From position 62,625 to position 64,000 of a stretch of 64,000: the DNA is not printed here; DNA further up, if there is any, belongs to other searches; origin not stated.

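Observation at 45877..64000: Fucosylated, methyl-capped, ABC-exported surface glycan locus with ligase-type transferases next to a tandem-repeat surface protein: candidate protein O-glycosylation system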

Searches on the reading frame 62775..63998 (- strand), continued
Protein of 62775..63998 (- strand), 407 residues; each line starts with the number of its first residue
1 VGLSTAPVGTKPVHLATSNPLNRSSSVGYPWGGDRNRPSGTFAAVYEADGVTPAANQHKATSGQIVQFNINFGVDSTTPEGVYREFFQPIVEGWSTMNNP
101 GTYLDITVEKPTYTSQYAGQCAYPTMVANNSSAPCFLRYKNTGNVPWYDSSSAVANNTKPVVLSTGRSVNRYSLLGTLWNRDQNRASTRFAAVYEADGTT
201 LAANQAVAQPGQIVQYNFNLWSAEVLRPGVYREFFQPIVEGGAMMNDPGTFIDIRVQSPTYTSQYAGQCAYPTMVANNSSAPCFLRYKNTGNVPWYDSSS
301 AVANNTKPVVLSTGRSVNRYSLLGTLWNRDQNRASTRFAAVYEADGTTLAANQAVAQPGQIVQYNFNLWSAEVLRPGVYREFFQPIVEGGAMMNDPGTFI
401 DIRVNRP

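Call 41: find_encoding_contigs(protein=P0172, flank=10000, max_places=1)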
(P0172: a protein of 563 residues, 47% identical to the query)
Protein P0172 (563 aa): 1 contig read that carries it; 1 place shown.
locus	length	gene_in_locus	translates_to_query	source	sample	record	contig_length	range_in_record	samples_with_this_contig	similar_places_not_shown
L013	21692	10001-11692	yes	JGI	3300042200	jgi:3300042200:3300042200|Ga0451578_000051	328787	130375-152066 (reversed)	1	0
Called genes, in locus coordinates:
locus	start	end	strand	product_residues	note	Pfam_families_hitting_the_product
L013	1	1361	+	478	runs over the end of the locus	PF13727:CoA_binding_3, PF02397:Bac_transf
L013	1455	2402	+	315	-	PF14018:DUF4234 (weak)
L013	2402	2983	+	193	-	-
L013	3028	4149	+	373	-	PF13439:Glyco_transf_4, PF00534:Glycos_transf_1, PF13692:Glyco_trans_1_4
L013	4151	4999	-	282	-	PF02498:Bro-N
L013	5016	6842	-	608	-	PF13522:GATase_6, PF13537:GATase_7, PF01380:SIS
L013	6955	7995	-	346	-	PF00483:NTP_transferase, PF12804:NTP_transf_3 (weak), PF22640:ManC_GMP_beta-helix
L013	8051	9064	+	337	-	PF00106:adh_short, PF01073:3Beta_HSD, PF01370:Epimerase, PF02719:Polysacc_synt_2, PF04321:RmlD_sub_bind, PF07993:NAD_binding_4 (faint), PF13460:NAD_binding_10 (weak), PF16363:GDP_Man_Dehyd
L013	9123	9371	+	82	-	-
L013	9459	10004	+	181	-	-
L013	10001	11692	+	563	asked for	-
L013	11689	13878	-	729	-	PF00535:Glycos_transf_2, PF10111:Glyco_tranf_2_2, PF13641:Glyco_tranf_2_3, PF13632:Glyco_trans_2_3 (weak), PF13439:Glyco_transf_4, PF20706:GT4-conflict, PF00534:Glycos_transf_1, PF13692:Glyco_trans_1_4, +1 more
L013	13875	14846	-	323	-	PF08241:Methyltransf_11, PF13649:Methyltransf_25 (weak)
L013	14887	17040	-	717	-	-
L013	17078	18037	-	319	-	PF01408:GFO_IDH_MocA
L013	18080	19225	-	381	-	PF01041:DegT_DnrJ_EryC1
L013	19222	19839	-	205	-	PF25087:GMPPB_C (faint), PF00132:Hexapep (faint)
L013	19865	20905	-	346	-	PF00535:Glycos_transf_2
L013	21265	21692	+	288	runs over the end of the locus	-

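Call 52: predict_structure(alignment_id=A2)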
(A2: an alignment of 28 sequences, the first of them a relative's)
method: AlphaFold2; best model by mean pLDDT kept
length: 698 residues; sequences in the alignment: 28
mean_pLDDT: 85.1   pTM: 0.52
mean pLDDT of the five models: 85.1, 85.0, 84.8, 84.0, 83.9
residues with pLDDT >= 90: 348; 70-90: 263; 50-70: 56; < 50: 31
segments of 3 or more residues with pLDDT < 50: 1-4, 13-26, 168-172, 227-232
pLDDT, mean of each block of 10 residues (from residue 1): 50 47 52 84 88 93 92 95 91 91 90 85 71 91 85 67 62 53 72 69 79 84 55 73 83 83 89 93 87 84 91 92 92 91 91 91 88 94 79 91 93 91 92 94 91 91 89 90 96 97 96 88 95 87 93 94 85 95 91 77 91 83 91 95 94 95 85 92 86 85
secondary structure, 60 per line:
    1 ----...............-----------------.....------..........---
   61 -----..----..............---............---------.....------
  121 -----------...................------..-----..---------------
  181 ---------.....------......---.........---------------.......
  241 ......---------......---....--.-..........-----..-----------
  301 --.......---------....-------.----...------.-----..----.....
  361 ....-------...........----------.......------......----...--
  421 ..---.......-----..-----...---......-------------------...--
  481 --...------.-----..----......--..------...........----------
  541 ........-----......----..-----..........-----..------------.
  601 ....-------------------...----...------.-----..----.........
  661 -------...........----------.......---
elements in order (helices of 4 or more, strands of 3 or more residues): H5-19 H37-41 H48-57 H74-85 H89-100 H110-114 H132-150 E190-194 E201-206 H210-218 H234-246 E256-261 E265-268 E273-282 E303-309 E335-337 E356-364 E372-382 E393-399 E406-411 E416-418 E426-432 E451-456 E476-478 E483-485 E504-509 E520-530 E541-548 E554-559 E571-580 E600-604 E624-626 E631-633 E652-660 E668-678 E689-695

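Call 55: fold_search(model_id=the predicted structure, library=pdb)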
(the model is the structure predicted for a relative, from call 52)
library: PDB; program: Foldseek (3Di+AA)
matches with E <= 10: 1816; with E <= 0.001: 287
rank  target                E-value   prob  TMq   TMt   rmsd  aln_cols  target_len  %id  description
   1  7som_D                1.8e-12  1.00  0.21  0.11  12.7       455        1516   10  Ciliary C2 central pair apparatus isolated from Chlamydomonas reinhardtii (released 2022-04-13)
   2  7sqc_F0               1.4e-11  1.00  0.18  0.32  12.0       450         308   11  Ciliary C1 central pair apparatus isolated from Chlamydomonas reinhardtii (released 2022-04-13)
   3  9ijj_h                1.4e-11  1.00  0.21  0.13  12.2       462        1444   10  In situ structure of the central apparatus in mouse sperm axoneme. (released 2025-06-04)
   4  9ijj_4A               3.5e-11  1.00  0.19  0.06  18.7       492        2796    7  In situ structure of the central apparatus in mouse sperm axoneme. (released 2025-06-04)
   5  9ijj_4H               6.7e-11  1.00  0.20  0.06  13.4       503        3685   12  In situ structure of the central apparatus in mouse sperm axoneme. (released 2025-06-04)
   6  7sqc_F1               1.5e-10  1.00  0.19  0.24  11.9       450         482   11  Ciliary C1 central pair apparatus isolated from Chlamydomonas reinhardtii (released 2022-04-13)
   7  9ijj_4I               1.7e-10  1.00  0.22  0.07  13.4       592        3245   11  In situ structure of the central apparatus in mouse sperm axoneme. (released 2025-06-04)
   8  9ijj_4G               4.4e-10  1.00  0.20  0.05  13.4       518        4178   11  In situ structure of the central apparatus in mouse sperm axoneme. (released 2025-06-04)
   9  9e8a_A                5.2e-10  1.00  0.19  0.16  18.7       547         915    9  Integrin aIIbb3 bent conformation from human platelet membrane crude preparation (released 2025-10-15)
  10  7sqc_T3               7.6e-10  1.00  0.18  0.30  14.1       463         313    9  Ciliary C1 central pair apparatus isolated from Chlamydomonas reinhardtii (released 2022-04-13)
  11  9ijj_E                7.6e-10  1.00  0.16  0.21  16.9       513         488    9  In situ structure of the central apparatus in mouse sperm axoneme. (released 2025-06-04)
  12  9ijj_P                1.4e-09  1.00  0.23  0.26  13.6       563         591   11  In situ structure of the central apparatus in mouse sperm axoneme. (released 2025-06-04)
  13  4nen_A                1.4e-09  1.00  0.15  0.12  20.8       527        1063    8  An internal ligand-bound, metastable state of a leukocyte integrin, aXb2 (released 2014-01-15)
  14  7sqc_O0               1.7e-09  1.00  0.15  0.11  14.4       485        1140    8  Ciliary C1 central pair apparatus isolated from Chlamydomonas reinhardtii (released 2022-04-13)
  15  7sqc_T1               2.2e-09  1.00  0.15  0.18  23.4       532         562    9  Ciliary C1 central pair apparatus isolated from Chlamydomonas reinhardtii (released 2022-04-13)
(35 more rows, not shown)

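Call 84: find_encoding_contigs(protein=P0240, flank=8000, max_places=1)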
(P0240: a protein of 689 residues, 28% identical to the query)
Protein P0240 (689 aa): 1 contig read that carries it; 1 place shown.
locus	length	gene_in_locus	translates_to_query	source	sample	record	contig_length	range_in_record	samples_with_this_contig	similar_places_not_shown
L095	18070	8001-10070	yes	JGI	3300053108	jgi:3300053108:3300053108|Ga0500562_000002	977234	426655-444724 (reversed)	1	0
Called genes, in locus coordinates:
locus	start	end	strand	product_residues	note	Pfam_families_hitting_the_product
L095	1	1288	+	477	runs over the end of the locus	PF13727:CoA_binding_3 (weak), PF02397:Bac_transf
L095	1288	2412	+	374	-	PF13439:Glyco_transf_4, PF00534:Glycos_transf_1, PF13692:Glyco_trans_1_4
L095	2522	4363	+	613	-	PF13522:GATase_6, PF13537:GATase_7, PF01380:SIS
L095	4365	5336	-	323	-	PF01073:3Beta_HSD, PF01370:Epimerase, PF02719:Polysacc_synt_2, PF04321:RmlD_sub_bind, PF05368:NmrA (faint), PF13460:NAD_binding_10, PF16363:GDP_Man_Dehyd, PF07993:NAD_binding_4 (weak)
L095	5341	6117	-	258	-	PF00702:Hydrolase (weak), PF08282:Hydrolase_3, PF03332:PMM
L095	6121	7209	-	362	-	PF00483:NTP_transferase, PF22640:ManC_GMP_beta-helix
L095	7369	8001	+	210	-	-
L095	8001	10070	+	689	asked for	PF16158:N_BRCA1_IG (faint)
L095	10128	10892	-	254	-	PF01209:Ubie_methyltran, PF13489:Methyltransf_23, PF05148:Methyltransf_8 (weak), PF07021:MetW, PF13847:Methyltransf_31, PF08241:Methyltransf_11, PF08242:Methyltransf_12, PF13649:Methyltransf_25, +1 more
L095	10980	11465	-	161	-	PF04138:GtrA_DPMS_TM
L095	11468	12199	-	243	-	PF00535:Glycos_transf_2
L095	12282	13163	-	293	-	PF01370:Epimerase, PF04321:RmlD_sub_bind (faint), PF05368:NmrA, PF01073:3Beta_HSD (weak), PF07993:NAD_binding_4 (faint), PF13460:NAD_binding_10, PF16363:GDP_Man_Dehyd (weak)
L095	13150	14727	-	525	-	-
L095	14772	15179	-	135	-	-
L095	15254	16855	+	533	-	-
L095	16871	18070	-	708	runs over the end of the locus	-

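Call 85: find_encoding_contigs(protein=P0127, flank=8000, max_places=1)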
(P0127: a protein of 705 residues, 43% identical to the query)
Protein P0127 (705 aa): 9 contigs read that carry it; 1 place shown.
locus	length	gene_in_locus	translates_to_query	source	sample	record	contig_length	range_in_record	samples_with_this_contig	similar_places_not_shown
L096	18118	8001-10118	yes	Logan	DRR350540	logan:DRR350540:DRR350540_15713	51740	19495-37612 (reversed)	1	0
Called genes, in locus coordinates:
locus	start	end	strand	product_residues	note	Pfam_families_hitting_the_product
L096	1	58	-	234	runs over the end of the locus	PF00657:Lipase_GDSL, PF13472:Lipase_GDSL_2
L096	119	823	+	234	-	PF02678:Pirin, PF07883:Cupin_2 (weak), PF17954:Pirin_C_2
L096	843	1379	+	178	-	PF14378:PAP2_3 (weak), PF01569:PAP2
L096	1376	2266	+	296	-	PF00781:DAGK_cat, PF01513:NAD_kinase (weak), PF19279:YegS_C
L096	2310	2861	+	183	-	PF04307:YdjM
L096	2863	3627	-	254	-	PF01925:TauE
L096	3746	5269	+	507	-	PF01443:Viral_helicase1 (faint), PF05970:PIF1, PF13245:AAA_19, PF13401:AAA_22 (weak), PF13604:AAA_30, PF21530:Pif1_2B_dom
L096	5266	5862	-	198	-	-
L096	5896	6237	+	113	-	-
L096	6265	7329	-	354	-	PF01594:AI-2E_transport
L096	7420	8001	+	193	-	-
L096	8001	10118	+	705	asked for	PF16158:N_BRCA1_IG (faint)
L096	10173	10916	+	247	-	PF13489:Methyltransf_23, PF01209:Ubie_methyltran, PF03848:TehB (weak), PF05175:MTS (weak), PF13847:Methyltransf_31, PF08241:Methyltransf_11, PF08242:Methyltransf_12, PF13649:Methyltransf_25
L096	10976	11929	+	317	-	PF01370:Epimerase, PF04321:RmlD_sub_bind, PF16363:GDP_Man_Dehyd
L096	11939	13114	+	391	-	PF01757:Acyl_transf_3, PF04235:DUF418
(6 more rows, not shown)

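Call 86: find_encoding_contigs(protein=P0213, flank=8000, max_places=1)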
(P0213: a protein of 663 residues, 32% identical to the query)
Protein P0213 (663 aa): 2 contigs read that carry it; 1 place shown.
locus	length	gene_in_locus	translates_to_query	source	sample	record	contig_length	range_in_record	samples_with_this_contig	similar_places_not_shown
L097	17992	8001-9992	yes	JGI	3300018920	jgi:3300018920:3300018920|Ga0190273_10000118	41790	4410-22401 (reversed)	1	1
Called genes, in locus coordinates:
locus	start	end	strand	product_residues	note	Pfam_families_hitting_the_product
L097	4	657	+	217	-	PF02698:DUF218 (weak)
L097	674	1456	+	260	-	PF00535:Glycos_transf_2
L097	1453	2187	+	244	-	PF00483:NTP_transferase (weak), PF12804:NTP_transf_3 (weak)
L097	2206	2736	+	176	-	PF04138:GtrA_DPMS_TM (weak)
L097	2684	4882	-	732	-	PF03706:LPG_synthase_TM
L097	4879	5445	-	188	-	PF00702:Hydrolase, PF12710:HAD, PF13419:HAD_2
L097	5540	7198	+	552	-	-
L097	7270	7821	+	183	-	-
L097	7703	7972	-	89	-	-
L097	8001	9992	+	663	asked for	-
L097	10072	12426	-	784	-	PF00534:Glycos_transf_1, PF13692:Glyco_trans_1_4, PF13524:Glyco_trans_1_2 (faint), PF00534:Glycos_transf_1 (weak)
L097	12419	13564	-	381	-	PF05050:Methyltransf_21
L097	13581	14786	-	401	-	PF00005:ABC_tran, PF13304:AAA_21 (faint), PF14524:Wzt_C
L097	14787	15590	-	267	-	PF01061:ABC2_membrane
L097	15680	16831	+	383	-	PF20706:GT4-conflict, PF00534:Glycos_transf_1, PF13692:Glyco_trans_1_4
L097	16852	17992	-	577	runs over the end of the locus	-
